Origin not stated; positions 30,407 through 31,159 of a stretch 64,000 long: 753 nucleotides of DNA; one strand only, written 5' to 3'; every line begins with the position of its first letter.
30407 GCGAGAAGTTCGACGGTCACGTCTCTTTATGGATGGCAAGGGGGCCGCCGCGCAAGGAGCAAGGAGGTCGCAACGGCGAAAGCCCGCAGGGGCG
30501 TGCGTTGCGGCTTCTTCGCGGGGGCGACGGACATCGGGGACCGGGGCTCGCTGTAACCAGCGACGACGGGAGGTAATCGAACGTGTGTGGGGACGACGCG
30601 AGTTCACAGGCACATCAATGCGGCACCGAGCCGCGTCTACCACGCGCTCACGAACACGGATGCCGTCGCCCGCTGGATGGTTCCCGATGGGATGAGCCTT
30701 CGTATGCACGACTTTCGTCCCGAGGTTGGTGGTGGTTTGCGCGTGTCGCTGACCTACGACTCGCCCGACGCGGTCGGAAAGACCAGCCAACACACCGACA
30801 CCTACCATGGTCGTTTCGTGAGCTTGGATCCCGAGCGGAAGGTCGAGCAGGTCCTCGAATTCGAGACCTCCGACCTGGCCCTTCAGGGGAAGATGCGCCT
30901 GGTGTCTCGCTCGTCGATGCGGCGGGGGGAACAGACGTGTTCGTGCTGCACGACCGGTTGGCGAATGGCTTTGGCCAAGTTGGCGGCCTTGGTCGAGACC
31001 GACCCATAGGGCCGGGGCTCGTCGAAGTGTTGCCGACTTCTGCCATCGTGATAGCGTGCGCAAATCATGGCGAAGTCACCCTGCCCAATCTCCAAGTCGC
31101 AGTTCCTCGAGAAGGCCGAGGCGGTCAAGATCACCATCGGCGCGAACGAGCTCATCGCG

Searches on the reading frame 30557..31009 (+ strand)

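Call 27: search_protein_families(library=pfam, proteins=[window:30557-31009:+], max_evalue=0.00001)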
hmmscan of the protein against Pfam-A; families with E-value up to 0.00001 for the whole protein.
window:30557-31009:+ (150 aa): 1 family
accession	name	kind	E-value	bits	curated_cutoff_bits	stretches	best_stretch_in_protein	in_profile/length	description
PF08327.17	AHSA1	-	1.8e-08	35.1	22.1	1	21-147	1-125/125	Activator of Hsp90 ATPase homolog 1-like protein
